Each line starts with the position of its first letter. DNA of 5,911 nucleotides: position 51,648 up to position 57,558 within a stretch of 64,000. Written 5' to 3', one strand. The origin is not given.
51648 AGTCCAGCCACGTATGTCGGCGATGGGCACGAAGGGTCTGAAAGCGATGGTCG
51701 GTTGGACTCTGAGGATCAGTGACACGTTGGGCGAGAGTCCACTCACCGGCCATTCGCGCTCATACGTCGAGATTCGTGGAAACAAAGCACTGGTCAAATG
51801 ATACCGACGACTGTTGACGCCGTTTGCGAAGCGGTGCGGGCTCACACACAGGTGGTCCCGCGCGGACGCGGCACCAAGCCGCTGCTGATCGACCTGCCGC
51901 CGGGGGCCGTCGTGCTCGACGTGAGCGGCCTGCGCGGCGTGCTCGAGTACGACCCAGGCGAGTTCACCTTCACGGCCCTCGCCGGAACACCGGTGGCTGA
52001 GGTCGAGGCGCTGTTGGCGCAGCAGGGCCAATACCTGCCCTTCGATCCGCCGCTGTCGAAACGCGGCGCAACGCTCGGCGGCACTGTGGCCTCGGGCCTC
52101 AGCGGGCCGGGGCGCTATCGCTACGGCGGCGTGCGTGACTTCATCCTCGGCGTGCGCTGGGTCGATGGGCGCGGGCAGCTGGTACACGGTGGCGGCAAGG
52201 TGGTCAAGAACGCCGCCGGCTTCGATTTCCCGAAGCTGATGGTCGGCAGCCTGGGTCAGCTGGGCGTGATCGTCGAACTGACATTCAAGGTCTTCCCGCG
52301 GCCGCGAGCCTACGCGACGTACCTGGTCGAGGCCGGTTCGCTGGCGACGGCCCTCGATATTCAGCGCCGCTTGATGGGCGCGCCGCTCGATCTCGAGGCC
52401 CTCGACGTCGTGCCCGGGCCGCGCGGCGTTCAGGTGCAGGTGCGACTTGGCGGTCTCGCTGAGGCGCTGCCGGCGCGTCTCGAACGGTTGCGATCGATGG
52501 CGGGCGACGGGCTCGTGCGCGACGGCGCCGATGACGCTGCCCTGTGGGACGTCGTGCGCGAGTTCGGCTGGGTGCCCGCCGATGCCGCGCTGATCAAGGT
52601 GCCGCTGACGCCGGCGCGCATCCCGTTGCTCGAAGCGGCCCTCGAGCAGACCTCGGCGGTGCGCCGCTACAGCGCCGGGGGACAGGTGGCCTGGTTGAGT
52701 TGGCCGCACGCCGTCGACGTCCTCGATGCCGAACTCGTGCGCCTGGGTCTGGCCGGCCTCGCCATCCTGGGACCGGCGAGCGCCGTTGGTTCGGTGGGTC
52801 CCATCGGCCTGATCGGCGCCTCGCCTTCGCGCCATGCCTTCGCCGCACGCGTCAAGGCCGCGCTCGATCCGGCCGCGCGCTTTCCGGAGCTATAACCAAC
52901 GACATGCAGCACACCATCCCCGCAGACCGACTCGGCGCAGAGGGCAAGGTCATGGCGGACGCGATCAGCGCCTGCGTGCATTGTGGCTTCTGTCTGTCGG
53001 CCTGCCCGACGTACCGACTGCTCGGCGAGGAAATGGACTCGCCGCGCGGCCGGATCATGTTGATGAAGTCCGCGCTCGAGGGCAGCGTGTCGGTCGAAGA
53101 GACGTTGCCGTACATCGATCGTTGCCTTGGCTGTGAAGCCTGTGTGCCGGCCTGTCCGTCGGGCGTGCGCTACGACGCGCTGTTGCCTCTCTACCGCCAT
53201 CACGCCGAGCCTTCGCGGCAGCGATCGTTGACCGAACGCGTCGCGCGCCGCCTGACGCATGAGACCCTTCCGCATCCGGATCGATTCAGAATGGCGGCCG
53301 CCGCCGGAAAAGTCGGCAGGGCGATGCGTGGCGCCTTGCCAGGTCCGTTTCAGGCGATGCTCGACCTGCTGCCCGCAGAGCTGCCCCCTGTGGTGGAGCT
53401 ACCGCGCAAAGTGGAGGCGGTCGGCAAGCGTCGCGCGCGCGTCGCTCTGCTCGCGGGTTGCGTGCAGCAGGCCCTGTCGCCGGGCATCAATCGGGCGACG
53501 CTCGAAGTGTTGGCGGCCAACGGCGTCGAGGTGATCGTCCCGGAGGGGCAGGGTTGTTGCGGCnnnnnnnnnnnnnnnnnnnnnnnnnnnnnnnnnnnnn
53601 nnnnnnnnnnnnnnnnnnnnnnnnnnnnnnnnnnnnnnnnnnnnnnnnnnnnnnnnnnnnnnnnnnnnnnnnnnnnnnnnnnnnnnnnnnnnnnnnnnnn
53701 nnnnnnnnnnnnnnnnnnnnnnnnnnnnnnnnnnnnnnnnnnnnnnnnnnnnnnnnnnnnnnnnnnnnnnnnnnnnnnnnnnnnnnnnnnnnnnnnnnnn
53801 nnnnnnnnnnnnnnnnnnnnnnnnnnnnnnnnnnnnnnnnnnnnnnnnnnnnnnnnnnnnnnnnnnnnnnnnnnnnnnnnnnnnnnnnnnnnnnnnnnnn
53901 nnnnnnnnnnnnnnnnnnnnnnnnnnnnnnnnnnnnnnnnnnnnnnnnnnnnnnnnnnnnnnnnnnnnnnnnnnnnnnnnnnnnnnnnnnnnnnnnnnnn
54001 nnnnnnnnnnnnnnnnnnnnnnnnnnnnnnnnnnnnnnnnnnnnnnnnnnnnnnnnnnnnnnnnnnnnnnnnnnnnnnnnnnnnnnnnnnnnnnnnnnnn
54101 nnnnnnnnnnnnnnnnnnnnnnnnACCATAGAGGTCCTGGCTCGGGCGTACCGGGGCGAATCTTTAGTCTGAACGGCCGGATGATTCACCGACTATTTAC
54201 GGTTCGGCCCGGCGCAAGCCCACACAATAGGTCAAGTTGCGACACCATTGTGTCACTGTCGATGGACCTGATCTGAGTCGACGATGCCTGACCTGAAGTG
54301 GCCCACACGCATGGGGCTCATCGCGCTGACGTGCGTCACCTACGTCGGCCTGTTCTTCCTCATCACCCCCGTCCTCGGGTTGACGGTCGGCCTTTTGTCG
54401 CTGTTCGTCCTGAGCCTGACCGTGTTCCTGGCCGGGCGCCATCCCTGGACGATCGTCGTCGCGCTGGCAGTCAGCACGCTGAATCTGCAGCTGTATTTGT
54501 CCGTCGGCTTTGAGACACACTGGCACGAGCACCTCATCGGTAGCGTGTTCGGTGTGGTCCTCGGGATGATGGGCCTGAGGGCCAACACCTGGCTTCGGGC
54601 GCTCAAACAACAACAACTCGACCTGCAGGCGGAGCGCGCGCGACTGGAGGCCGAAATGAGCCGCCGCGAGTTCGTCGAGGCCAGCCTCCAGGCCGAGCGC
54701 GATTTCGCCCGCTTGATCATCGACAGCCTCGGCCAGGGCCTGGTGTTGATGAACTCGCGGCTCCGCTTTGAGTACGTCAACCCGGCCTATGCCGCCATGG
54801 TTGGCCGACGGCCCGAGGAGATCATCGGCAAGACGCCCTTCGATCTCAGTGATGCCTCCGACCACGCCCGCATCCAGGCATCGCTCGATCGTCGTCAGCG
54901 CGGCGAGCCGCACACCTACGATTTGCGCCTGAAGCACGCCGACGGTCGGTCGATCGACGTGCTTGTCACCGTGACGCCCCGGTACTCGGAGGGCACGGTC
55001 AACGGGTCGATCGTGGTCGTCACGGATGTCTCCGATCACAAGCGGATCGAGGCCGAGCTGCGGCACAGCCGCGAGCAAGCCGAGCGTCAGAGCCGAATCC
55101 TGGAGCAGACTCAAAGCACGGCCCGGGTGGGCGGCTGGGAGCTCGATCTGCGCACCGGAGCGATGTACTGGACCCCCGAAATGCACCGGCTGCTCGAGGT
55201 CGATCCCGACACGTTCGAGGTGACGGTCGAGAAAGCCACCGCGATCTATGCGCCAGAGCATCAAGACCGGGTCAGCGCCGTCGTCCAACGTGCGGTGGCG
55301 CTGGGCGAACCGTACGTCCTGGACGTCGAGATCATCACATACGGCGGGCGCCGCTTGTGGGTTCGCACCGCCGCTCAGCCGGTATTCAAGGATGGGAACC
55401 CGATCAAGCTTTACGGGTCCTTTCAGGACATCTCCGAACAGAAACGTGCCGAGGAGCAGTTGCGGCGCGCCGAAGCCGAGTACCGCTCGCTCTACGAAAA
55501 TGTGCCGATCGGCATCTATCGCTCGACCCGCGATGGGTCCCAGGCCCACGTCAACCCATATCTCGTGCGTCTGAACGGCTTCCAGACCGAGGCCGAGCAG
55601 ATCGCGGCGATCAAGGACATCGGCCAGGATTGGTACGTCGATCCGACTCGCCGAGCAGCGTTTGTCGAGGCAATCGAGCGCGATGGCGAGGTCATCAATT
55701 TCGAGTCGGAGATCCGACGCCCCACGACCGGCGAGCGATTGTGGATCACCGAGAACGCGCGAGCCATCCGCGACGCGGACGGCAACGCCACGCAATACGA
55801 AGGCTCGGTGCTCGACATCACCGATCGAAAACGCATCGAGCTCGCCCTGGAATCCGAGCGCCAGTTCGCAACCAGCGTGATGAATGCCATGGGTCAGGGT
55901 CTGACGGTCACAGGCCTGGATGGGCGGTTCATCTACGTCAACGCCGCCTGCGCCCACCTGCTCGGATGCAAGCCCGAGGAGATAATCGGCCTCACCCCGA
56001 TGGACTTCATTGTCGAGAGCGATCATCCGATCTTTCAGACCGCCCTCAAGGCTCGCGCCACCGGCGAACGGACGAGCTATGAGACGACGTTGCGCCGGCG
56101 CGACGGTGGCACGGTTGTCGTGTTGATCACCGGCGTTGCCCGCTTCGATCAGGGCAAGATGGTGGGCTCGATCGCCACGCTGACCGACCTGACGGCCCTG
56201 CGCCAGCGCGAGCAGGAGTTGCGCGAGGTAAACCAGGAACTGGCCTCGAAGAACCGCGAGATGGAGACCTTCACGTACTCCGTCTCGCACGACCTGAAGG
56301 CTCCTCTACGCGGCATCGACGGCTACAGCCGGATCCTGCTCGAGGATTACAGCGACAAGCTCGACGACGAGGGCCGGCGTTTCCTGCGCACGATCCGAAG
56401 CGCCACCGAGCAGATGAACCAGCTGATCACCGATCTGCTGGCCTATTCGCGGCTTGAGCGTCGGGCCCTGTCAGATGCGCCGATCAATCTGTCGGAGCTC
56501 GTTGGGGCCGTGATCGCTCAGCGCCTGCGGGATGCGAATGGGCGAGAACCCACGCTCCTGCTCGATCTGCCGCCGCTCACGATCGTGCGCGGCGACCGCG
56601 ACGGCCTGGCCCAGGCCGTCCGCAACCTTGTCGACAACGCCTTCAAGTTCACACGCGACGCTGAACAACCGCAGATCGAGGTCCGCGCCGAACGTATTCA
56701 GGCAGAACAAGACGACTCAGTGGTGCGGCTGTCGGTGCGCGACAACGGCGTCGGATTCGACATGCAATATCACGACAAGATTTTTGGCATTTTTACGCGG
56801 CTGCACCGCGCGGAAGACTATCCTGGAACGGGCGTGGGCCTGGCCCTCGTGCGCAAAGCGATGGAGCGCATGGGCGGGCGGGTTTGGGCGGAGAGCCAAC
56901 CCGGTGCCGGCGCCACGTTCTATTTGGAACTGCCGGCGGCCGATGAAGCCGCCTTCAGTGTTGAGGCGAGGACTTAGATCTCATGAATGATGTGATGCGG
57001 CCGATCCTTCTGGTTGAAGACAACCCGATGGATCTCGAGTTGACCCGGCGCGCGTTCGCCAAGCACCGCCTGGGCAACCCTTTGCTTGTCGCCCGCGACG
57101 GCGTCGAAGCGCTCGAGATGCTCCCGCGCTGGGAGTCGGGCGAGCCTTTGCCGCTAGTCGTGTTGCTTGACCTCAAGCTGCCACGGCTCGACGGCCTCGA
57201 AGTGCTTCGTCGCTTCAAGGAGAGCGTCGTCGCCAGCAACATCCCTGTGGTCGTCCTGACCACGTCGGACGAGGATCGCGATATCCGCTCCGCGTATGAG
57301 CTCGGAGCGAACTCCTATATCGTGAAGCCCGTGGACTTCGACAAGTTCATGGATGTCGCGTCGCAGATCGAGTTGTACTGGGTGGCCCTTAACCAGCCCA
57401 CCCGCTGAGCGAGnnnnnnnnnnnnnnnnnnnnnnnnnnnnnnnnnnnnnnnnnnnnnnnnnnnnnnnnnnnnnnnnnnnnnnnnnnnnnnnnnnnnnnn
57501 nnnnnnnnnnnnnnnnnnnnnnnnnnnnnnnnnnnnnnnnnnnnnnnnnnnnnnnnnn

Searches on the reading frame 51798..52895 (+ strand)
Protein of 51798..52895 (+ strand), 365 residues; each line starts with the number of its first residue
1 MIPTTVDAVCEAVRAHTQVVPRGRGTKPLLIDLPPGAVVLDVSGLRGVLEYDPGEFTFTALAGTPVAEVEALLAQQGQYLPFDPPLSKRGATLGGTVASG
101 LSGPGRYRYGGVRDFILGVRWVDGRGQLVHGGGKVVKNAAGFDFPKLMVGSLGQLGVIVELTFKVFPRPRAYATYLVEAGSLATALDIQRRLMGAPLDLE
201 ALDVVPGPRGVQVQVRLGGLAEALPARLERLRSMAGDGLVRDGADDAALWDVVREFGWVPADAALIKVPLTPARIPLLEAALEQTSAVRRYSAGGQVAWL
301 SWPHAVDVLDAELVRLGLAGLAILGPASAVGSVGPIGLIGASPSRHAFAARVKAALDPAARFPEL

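Call 73: search_protein_families(library=pfam, proteins=[window:51798-52895:+], max_evalue=0.00001)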
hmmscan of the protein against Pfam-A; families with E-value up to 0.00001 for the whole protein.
window:51798-52895:+ (365 aa): 1 family
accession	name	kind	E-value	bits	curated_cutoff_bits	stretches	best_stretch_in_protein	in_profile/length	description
PF01565.28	FAD_binding_4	-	9.2e-26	90.6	26.4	1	4-130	8-137/139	FAD binding domain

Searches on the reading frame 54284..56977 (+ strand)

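Call 73: search_protein_families(library=pfam, proteins=[window:54284-56977:+], max_evalue=0.00001)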
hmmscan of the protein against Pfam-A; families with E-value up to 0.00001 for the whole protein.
window:54284-56977:+ (897 aa): 8 families
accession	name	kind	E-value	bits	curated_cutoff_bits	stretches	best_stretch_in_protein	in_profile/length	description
PF08448.16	PAS_4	-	1.6e-40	138.2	23.1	2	147-253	2-109/110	PAS fold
PF13426.13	PAS_9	-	9.7e-36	122.6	27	2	152-251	3-103/103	PAS domain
PF00989.32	PAS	-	2.1e-35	121.6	22.6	2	143-249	4-113/113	PAS fold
PF08447.18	PAS_3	-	1.2e-32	112.4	25.6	2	294-378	2-87/89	PAS fold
PF02518.31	HATPase_c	-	1.7e-28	99.7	26.4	1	770-886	1-110/111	Histidine kinase-, DNA gyrase B-, and HSP90-like ATPase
PF00512.31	HisKA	-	2.6e-15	56.6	26.9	1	660-726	2-65/66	His Kinase A (phospho-acceptor) domain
PF13188.13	PAS_8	-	4.7e-12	45.8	21.8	0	143-194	4-55/65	PAS domain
PF12860.13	PAS_7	-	5.7e-06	26.9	27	0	146-256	1-114/115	PAS fold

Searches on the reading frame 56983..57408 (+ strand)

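Call 74: search_protein_families(library=pfam, proteins=[window:56983-57408:+], max_evalue=0.00001)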
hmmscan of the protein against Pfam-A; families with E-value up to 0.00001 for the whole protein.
window:56983-57408:+ (141 aa): 1 family
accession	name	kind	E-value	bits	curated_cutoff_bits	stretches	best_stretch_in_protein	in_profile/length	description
PF00072.30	Response_reg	-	6.1e-20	71.9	30.2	1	8-124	1-108/111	Response regulator receiver domain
